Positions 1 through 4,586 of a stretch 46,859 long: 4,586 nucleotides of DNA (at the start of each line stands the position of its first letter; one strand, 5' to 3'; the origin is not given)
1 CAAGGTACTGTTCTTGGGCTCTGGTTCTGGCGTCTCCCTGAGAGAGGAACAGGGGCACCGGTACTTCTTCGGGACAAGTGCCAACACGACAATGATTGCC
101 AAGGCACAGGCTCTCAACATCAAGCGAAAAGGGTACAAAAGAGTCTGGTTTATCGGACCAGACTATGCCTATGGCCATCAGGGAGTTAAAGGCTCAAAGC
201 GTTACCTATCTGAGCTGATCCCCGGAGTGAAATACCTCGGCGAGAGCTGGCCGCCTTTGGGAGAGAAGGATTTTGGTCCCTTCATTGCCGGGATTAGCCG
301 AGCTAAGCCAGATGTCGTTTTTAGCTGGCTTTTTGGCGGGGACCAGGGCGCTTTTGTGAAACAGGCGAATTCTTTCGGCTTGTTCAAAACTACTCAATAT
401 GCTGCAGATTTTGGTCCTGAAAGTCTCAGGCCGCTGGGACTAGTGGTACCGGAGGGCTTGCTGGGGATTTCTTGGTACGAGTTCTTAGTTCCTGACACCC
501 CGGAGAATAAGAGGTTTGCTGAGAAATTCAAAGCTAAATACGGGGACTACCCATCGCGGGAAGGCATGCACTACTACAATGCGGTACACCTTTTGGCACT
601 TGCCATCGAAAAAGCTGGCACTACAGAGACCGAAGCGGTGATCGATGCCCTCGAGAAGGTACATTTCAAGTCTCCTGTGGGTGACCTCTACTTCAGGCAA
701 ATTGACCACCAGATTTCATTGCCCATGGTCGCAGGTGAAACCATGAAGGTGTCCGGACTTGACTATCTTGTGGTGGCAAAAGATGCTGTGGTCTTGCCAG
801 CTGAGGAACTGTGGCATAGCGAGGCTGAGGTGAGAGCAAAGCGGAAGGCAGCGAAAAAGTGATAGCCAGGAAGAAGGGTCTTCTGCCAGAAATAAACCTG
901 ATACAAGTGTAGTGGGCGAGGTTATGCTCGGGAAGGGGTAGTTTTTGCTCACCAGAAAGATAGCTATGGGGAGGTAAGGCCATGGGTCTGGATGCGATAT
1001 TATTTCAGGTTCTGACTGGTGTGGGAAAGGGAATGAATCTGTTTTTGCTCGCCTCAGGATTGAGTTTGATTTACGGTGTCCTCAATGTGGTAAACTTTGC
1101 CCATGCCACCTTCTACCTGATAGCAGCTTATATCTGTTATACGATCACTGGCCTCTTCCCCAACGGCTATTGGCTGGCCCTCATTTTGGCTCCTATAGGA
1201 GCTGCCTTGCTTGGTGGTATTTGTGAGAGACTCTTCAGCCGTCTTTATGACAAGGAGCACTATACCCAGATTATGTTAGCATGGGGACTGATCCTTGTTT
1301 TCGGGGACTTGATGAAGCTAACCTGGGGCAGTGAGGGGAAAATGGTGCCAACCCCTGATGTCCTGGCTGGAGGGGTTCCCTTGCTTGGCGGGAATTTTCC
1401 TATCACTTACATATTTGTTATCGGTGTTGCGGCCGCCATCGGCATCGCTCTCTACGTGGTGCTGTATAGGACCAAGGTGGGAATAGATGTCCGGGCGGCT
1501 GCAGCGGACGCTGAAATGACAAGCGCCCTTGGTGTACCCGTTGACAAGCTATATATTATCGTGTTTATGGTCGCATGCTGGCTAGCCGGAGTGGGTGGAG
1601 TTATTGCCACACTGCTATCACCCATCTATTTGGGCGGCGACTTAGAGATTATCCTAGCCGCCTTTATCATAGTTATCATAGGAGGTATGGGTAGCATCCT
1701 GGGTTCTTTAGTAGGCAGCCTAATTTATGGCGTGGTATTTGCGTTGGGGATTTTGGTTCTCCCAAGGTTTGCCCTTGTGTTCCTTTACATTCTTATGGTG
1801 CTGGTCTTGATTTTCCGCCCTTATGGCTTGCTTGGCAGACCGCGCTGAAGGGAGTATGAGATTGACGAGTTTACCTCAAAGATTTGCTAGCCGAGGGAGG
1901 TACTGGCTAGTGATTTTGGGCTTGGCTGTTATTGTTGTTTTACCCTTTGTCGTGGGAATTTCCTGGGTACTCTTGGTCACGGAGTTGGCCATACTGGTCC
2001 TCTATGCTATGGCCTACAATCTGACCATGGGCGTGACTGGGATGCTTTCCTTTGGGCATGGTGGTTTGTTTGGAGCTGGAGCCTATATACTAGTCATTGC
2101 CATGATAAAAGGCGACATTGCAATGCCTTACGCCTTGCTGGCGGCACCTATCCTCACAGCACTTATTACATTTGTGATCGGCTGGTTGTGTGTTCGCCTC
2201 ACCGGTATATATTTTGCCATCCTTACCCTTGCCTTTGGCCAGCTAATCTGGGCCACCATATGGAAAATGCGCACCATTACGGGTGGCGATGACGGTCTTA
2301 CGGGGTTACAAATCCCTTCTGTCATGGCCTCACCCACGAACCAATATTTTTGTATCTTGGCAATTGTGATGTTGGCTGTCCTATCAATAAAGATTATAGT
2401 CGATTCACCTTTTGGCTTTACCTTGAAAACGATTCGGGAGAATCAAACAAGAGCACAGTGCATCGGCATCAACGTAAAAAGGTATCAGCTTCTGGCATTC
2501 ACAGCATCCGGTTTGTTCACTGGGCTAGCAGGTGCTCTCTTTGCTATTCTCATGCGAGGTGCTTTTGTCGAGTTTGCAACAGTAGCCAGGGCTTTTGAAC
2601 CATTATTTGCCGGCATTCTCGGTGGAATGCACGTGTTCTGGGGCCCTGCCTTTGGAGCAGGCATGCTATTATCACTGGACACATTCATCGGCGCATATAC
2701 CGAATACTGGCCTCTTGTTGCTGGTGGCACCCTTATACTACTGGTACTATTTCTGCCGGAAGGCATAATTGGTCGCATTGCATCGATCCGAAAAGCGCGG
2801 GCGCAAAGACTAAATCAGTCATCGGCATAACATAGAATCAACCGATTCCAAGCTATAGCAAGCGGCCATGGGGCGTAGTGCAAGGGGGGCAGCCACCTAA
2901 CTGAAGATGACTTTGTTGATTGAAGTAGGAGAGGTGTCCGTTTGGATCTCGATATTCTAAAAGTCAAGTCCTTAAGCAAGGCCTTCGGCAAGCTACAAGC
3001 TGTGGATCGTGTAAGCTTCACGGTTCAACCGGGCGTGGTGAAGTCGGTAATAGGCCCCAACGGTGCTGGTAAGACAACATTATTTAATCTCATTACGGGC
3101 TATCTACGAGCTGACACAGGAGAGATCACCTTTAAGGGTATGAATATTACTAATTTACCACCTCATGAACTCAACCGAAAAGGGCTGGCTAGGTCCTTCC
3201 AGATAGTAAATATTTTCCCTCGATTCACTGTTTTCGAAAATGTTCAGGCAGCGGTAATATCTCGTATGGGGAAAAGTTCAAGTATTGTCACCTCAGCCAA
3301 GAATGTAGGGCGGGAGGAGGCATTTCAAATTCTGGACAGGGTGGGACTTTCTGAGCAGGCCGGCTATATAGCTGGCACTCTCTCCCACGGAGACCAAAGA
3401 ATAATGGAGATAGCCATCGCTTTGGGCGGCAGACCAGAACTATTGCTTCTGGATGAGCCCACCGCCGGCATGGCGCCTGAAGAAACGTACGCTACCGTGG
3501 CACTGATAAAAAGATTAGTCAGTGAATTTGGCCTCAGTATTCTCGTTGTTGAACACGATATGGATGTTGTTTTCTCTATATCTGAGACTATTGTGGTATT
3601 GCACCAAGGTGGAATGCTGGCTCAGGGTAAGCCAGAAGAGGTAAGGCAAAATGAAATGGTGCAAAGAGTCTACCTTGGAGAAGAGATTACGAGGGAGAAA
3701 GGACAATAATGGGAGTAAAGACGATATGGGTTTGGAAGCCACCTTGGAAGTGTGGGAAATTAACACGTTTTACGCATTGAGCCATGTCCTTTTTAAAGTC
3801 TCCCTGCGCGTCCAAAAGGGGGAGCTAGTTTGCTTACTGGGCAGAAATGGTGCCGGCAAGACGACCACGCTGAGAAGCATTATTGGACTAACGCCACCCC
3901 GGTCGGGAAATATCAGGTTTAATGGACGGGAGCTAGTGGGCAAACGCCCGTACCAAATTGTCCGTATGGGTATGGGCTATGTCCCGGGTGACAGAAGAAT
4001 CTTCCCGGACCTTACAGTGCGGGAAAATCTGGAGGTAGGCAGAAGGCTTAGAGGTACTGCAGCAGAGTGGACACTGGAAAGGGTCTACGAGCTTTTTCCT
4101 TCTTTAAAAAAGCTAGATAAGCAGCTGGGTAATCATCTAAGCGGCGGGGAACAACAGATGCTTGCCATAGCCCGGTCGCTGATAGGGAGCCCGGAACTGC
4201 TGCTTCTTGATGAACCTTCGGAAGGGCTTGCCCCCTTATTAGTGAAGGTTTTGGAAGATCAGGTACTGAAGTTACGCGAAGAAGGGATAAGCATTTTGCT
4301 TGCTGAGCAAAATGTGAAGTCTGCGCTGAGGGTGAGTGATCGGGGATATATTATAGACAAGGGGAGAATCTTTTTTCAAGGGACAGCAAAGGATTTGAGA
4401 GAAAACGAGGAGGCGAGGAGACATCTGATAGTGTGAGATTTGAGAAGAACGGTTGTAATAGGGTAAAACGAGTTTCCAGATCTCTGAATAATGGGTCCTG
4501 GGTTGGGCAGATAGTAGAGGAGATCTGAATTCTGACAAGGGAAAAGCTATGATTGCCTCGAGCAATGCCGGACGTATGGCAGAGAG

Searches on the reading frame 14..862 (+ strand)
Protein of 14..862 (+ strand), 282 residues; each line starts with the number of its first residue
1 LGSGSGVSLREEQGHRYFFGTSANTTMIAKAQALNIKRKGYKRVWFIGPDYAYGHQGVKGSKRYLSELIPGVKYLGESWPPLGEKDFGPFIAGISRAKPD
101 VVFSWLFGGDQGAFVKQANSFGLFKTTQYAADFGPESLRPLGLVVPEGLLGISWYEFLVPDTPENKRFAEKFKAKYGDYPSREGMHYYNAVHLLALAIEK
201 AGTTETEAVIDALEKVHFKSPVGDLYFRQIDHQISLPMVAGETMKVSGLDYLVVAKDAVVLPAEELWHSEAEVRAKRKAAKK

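Call 4: search_protein_families(library=pfam, proteins=[window:14-862:+])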
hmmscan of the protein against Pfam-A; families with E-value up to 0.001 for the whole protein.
window:14-862:+ (282 aa): 3 families
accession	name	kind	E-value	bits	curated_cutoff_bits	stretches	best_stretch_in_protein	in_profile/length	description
PF13458.12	Peripla_BP_6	-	1e-45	157.3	31.7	1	7-241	100-336/343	Periplasmic binding protein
PF13433.12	Peripla_BP_5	-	1.6e-25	90.4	27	1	18-248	111-341/363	Periplasmic binding protein domain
PF01094.35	ANF_receptor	-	1.6e-06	27.9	25.4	1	9-224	87-331/353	Receptor family ligand binding region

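Call 61: search_solved_structures(query=window:14-862:+, max_evalue=0.00001)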
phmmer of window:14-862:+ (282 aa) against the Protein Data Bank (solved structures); distinct sequences matched with E-value up to 0.00001: 18.
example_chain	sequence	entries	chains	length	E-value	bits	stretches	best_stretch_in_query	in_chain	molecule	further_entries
3i45_A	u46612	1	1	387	2.3e-34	122.3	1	9-252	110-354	Twin-arginine translocation pathway signal protein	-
8tg1_A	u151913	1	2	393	1.5e-27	100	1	16-227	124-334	Extracellular ligand-binding receptor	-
7s6e_A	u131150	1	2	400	9.8e-21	77.6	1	41-243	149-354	Urea ABC transporter, periplasmic urea-binding protein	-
8hic_A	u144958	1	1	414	1.1e-19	74.1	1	42-251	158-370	Putative urea ABC transporter, substrate binding protein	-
7s6f_A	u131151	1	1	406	1.9e-18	70.1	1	42-260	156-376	Putative urea ABC transporter, urea binding protein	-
4maa_A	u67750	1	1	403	1.2e-15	61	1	42-235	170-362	Putative branched-chain amino acid ABC transporter, periplasmic amino acid-binding protein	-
3i09_A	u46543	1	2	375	2e-15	60.2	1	8-229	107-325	Periplasmic branched-chain amino acid-binding protein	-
3n0x_A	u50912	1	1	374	1.1e-13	54.5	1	11-238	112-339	Possible substrate binding protein of ABC transporter system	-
3nnd_B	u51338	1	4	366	1.7e-13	53.9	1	11-236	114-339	Possible substrate binding protein of ABC transporter system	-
4ey3_A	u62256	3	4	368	2.9e-13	53.1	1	37-247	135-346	Twin-arginine translocation pathway signal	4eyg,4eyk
4zpj_A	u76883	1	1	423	2.6e-12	50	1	23-228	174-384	Extracellular ligand-binding receptor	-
4xfk_A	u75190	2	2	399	7.4e-11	45.2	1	8-246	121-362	Putative branched chain amino acid ABC transporter, periplasmic amino acid-binding protein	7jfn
3ipc_A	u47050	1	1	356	1.8e-08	37.4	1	79-229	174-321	ABC transporter, substrate binding protein (Amino acid)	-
3ip5_A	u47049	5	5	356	1.9e-08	37.3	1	79-229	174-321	ABC transporter, substrate binding protein (Amino acid)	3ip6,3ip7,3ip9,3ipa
3n0w_A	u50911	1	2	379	1.4e-07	34.4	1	16-220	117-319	ABC branched chain amino acid family transporter, periplasmic ligand binding protein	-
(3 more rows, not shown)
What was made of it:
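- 14..4436 (+): Liv-type ABC transporter: periplasmic binding protein (cut at the window start), two permeases, two ATPases. The nearest solved binding proteins are Peripla_BP_6 proteins, including urea-binding ones (call 61).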

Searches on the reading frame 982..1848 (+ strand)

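Call 4: search_protein_families(library=pfam, proteins=[window:982-1848:+])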
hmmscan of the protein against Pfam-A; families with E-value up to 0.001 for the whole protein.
window:982-1848:+ (288 aa): 1 family
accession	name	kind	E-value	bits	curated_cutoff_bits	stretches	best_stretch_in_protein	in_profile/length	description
PF02653.21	BPD_transp_2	-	1.1e-35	123.5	26.8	1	11-276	3-269/269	Branched-chain amino acid transport system / permease component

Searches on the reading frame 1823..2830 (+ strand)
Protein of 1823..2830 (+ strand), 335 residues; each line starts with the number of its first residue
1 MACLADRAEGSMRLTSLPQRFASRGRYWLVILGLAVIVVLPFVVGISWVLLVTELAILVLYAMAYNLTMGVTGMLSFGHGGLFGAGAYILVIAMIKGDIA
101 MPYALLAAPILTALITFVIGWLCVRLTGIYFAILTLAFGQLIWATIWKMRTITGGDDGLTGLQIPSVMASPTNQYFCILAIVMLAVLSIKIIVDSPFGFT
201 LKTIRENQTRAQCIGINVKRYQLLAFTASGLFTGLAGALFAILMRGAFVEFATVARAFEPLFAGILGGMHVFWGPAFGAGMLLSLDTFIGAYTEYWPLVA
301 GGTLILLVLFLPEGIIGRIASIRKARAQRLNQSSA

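Call 4: search_protein_families(library=pfam, proteins=[window:1823-2830:+])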
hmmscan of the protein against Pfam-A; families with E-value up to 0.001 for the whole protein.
window:1823-2830:+ (335 aa): 1 family
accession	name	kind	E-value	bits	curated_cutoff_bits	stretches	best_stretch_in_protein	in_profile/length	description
PF02653.21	BPD_transp_2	-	3.1e-34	118.8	26.8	1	51-307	5-268/269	Branched-chain amino acid transport system / permease component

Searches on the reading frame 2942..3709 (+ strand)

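Call 4: search_protein_families(library=pfam, proteins=[window:2942-3709:+])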
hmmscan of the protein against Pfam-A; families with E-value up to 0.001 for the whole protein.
window:2942-3709:+ (255 aa): 5 families
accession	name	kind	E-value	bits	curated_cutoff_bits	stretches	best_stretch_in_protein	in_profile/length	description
PF00005.33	ABC_tran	-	3.9e-29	102.4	25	1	22-175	2-137/137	ABC transporter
PF13304.12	AAA_21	-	2.6e-07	31.5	27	0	36-59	4-33/304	AAA domain, putative AbiEii toxin, Type IV TA system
PF12399.14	BCA_ABC_TP_C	-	5.8e-07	29.4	25.5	1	226-248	3-25/27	Branched-chain amino acid ATP-binding cassette transporter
PF02463.25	SMC_N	-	0.00067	19.6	40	0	26-219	20-211/220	RecF/RecN/SMC N terminal domain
PF13476.12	AAA_23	-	0.00098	20.2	27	0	36-64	24-52/201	AAA domain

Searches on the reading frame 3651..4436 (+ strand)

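Call 4: search_protein_families(library=pfam, proteins=[window:3651-4436:+])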
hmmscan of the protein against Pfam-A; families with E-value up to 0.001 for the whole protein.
window:3651-4436:+ (261 aa): 2 families
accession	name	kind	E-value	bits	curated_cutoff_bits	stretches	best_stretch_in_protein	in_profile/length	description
PF00005.33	ABC_tran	-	5.1e-33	115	25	1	49-190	3-136/137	ABC transporter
PF13304.12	AAA_21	-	1.7e-06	28.7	27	0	59-112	1-67/304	AAA domain, putative AbiEii toxin, Type IV TA system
